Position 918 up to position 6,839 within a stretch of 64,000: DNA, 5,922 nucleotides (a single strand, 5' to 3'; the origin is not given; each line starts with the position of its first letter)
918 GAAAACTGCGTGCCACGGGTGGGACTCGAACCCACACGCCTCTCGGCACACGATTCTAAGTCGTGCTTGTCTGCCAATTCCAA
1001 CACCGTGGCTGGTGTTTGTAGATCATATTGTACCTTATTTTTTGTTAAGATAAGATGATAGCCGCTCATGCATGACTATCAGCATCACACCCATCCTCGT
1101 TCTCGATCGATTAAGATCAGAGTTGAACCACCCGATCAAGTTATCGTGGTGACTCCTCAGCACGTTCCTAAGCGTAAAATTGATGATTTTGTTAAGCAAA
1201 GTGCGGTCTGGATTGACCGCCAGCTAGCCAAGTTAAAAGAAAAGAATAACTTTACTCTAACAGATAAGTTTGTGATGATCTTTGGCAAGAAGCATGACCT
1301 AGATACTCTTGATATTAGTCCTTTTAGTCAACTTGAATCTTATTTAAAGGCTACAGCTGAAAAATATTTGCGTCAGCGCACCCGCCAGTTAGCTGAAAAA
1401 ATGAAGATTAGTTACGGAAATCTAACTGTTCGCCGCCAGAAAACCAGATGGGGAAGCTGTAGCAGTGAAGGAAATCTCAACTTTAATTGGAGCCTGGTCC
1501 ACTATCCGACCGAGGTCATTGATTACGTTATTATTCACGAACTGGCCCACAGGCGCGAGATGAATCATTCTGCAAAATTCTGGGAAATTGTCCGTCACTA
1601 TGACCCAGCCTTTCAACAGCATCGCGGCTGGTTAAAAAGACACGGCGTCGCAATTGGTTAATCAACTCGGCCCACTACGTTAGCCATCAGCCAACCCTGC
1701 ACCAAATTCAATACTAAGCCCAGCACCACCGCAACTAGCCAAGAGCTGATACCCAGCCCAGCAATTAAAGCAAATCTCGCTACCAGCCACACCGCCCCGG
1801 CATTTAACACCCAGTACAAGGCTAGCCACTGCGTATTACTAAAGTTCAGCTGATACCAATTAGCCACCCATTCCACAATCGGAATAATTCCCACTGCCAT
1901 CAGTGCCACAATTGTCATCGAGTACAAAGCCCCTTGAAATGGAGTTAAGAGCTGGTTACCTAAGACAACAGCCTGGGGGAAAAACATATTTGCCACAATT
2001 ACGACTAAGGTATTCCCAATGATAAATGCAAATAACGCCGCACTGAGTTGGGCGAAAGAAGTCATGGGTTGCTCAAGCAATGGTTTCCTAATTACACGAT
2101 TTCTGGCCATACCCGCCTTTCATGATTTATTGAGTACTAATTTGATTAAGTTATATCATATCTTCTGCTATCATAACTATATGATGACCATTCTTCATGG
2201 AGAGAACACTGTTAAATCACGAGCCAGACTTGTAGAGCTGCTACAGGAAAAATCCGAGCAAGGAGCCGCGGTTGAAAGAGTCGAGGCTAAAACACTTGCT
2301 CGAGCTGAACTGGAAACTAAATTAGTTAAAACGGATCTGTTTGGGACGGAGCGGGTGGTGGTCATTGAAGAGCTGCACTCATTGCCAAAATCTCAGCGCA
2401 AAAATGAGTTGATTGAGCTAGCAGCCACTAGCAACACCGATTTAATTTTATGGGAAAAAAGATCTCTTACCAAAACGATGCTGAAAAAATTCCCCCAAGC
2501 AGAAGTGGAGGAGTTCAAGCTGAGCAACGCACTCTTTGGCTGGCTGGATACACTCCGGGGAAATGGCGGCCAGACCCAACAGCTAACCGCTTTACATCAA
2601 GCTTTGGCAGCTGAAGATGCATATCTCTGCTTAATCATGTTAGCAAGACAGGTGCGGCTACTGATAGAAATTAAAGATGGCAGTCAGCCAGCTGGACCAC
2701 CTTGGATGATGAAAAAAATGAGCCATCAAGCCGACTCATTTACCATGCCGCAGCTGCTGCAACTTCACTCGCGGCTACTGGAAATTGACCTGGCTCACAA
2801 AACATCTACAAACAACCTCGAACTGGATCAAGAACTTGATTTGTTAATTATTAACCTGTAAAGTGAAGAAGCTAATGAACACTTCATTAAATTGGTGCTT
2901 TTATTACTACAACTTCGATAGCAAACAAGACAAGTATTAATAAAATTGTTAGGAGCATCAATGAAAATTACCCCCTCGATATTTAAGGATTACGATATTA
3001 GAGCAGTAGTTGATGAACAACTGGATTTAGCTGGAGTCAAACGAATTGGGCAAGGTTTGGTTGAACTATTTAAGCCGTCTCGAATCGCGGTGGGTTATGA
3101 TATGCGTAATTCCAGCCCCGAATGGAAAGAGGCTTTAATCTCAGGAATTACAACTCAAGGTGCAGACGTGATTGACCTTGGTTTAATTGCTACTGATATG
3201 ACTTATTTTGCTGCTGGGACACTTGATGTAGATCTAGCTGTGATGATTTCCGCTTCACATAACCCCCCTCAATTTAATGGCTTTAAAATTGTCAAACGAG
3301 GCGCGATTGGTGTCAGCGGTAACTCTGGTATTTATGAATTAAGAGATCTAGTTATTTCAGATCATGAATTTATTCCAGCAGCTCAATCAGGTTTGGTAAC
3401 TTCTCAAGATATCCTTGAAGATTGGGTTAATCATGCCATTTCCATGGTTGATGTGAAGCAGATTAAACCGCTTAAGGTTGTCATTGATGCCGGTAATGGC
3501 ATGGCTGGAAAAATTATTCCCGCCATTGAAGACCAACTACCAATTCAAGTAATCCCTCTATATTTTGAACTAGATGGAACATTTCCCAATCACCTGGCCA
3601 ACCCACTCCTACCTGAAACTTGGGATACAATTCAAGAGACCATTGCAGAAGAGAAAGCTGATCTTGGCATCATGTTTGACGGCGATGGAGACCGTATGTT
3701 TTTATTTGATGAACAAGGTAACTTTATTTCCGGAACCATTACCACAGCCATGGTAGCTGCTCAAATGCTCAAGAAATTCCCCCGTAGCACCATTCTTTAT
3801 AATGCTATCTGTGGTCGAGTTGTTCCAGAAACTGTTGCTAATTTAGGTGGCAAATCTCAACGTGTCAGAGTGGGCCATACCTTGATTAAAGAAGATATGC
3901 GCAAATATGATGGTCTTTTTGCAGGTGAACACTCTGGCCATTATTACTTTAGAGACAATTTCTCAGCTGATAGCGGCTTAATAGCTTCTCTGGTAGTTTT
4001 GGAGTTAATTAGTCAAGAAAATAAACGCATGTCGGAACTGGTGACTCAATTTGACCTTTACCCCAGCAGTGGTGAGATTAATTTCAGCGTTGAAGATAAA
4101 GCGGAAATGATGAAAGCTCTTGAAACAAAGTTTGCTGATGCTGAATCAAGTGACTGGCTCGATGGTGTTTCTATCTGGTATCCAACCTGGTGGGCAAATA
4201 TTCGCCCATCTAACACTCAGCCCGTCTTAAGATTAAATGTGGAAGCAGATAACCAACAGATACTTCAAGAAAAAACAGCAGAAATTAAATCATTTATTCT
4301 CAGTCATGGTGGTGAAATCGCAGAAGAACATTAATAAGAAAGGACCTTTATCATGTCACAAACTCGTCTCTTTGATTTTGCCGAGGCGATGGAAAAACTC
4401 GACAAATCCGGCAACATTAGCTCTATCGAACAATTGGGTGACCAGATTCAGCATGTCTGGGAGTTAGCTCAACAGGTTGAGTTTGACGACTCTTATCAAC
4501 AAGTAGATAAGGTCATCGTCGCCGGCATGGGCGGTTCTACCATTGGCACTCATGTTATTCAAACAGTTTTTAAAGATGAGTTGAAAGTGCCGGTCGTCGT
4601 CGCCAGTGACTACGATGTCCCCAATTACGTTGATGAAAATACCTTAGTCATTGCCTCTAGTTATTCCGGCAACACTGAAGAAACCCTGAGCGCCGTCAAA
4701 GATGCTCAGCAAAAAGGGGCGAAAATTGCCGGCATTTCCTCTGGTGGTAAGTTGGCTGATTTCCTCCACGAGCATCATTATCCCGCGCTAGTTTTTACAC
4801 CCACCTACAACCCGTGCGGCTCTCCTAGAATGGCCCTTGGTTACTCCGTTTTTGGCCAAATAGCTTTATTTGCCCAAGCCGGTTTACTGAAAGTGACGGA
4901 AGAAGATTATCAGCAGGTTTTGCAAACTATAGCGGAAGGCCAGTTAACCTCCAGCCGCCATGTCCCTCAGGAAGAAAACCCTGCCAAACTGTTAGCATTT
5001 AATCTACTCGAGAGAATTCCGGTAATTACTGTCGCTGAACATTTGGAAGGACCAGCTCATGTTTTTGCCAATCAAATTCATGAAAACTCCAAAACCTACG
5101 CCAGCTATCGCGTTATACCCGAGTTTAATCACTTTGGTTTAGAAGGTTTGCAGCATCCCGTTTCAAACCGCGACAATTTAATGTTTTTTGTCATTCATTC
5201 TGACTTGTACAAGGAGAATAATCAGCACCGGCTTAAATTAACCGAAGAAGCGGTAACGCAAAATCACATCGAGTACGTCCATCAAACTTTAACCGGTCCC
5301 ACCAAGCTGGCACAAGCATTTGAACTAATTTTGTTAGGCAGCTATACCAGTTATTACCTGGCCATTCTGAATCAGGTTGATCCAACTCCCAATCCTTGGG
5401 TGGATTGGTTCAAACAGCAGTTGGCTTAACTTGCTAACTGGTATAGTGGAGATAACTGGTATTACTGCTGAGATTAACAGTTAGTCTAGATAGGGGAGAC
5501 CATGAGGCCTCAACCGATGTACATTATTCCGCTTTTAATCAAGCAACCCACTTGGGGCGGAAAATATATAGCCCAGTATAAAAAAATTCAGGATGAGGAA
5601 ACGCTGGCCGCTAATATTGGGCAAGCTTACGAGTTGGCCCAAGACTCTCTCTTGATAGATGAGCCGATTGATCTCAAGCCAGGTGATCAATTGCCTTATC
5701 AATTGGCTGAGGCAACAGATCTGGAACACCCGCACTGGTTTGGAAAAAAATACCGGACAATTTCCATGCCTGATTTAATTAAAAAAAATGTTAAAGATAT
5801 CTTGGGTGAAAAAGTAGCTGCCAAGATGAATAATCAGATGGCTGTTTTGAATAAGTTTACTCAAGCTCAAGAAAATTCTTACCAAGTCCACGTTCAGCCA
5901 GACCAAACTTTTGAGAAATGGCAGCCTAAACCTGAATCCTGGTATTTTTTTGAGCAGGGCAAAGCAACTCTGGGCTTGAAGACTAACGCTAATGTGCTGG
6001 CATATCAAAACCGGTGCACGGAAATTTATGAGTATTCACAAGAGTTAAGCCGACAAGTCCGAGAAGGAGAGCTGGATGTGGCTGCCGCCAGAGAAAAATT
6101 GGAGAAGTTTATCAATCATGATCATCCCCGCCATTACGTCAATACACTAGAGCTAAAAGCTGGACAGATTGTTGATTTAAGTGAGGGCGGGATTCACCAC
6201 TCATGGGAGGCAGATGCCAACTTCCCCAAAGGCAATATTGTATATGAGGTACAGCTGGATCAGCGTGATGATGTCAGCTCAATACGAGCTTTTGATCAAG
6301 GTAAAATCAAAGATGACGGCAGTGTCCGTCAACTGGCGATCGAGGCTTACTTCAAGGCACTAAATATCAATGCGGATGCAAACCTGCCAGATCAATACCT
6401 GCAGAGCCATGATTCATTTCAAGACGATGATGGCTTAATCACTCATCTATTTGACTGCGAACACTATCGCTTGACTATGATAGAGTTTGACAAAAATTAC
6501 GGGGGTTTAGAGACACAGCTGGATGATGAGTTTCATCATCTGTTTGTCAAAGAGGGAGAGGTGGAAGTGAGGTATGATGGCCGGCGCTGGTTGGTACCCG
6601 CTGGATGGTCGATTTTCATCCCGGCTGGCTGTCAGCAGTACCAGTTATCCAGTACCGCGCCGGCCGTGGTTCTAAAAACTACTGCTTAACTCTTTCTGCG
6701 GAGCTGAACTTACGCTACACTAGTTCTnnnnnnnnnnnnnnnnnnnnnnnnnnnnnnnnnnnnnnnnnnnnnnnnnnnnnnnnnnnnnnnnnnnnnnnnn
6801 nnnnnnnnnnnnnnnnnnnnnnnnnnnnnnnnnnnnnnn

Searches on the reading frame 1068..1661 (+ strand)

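Call 46: search_protein_families(library=pfam, proteins=[window:1068-1661:+], max_evalue=0.00001)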
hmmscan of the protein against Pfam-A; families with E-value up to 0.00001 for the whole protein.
window:1068-1661:+ (197 aa): 1 family
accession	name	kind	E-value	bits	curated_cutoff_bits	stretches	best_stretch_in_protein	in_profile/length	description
PF01863.23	YgjP-like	-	7.1e-52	176.9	26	2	88-192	103-207/207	YgjP-like, metallopeptidase domain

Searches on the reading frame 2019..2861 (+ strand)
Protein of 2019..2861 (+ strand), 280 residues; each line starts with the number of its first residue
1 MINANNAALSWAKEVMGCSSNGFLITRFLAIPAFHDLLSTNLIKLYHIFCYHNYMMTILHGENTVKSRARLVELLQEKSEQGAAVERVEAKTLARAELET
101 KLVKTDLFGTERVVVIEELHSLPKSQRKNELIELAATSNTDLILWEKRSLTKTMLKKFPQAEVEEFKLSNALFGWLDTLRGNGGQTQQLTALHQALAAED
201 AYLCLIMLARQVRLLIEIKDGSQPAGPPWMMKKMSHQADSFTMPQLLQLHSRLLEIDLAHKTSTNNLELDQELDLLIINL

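Call 46: search_protein_families(library=pfam, proteins=[window:2019-2861:+], max_evalue=0.00001)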
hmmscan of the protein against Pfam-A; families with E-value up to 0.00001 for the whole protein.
window:2019-2861:+ (280 aa): 1 family
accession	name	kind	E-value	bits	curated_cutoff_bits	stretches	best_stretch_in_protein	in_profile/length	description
PF21694.2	DNA_pol3_delta_C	-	9.7e-07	29.3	27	0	187-273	18-116/121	DNA polymerase III delta subunit, C-terminal domain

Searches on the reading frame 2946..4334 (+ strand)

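Call 3: search_protein_families(library=pfam, proteins=[window:2946-4334:+], max_evalue=0.1)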
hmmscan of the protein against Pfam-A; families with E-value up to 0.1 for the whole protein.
window:2946-4334:+ (462 aa): 4 families
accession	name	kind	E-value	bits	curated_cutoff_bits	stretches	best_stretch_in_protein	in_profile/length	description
PF02878.22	PGM_PMM_I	-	3.6e-31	108.1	22.5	1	12-123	3-119/138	Phosphoglucomutase/phosphomannomutase, alpha/beta/alpha domain I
PF02879.22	PGM_PMM_II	-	2.6e-24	86.2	29.3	1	159-258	2-103/103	Phosphoglucomutase/phosphomannomutase, alpha/beta/alpha domain II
PF02880.22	PGM_PMM_III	-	1.1e-20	74.3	20.7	1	267-369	6-112/115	Phosphoglucomutase/phosphomannomutase, alpha/beta/alpha domain III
PF00408.26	PGM_PMM_IV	-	8.1e-12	45.5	23.1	1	377-445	1-63/68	Phosphoglucomutase/phosphomannomutase, C-terminal domain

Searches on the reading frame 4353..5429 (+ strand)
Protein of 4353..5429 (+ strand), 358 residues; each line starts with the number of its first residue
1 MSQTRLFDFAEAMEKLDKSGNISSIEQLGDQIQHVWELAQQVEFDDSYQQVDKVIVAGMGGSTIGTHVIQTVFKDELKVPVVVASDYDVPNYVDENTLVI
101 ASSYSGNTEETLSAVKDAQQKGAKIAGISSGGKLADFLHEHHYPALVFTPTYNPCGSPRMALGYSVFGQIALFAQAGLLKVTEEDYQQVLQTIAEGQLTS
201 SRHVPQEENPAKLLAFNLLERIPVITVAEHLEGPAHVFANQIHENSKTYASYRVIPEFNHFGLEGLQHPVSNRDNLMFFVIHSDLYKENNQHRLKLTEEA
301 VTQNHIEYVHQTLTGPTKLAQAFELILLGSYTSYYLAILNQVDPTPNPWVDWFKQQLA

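Call 3: search_protein_families(library=pfam, proteins=[window:4353-5429:+], max_evalue=0.1)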
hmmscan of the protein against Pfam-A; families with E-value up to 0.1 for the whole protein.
window:4353-5429:+ (358 aa): 5 families
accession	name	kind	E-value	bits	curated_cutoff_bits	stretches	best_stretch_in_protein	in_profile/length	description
PF10432.14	bact-PGI_C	-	6.8e-34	117.4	24.5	1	207-357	1-151/151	Bacterial phospho-glucose isomerase C-terminal SIS domain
PF01380.27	SIS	-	1.2e-08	35.3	25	1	49-129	3-87/131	SIS domain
PF21180.3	TOP6A-Spo11_Toprim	-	0.05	14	24.1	0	45-105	17-77/170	Topoisomerase 6 subunit A/Spo11, Toprim domain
PF13580.11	SIS_2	-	0.057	13.9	27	0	96-130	105-138/138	SIS domain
PF12847.13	Methyltransf_18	-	0.07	13.6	27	0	49-65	81-97/151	Methyltransferase domain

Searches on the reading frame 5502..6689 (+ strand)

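Call 3: search_protein_families(library=pfam, proteins=[window:5502-6689:+], max_evalue=0.1)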
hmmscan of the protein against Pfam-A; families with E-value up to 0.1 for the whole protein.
window:5502-6689:+ (395 aa): 4 families
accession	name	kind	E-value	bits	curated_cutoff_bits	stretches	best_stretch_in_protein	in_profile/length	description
PF07883.17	Cupin_2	-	8.8e-05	22.6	27.2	1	343-377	19-52/70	Cupin domain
PF21621.3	MPI_cupin_dom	-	0.00011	22.6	27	1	338-389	24-75/79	Mannose-6-phosphate isomerase, cupin domain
PF06249.18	EutQ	-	0.0058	16.9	21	0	348-384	100-135/152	Ethanolamine utilisation protein EutQ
PF02311.25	AraC_binding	-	0.0092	16.2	21.1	1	342-378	22-58/135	AraC-like ligand binding domain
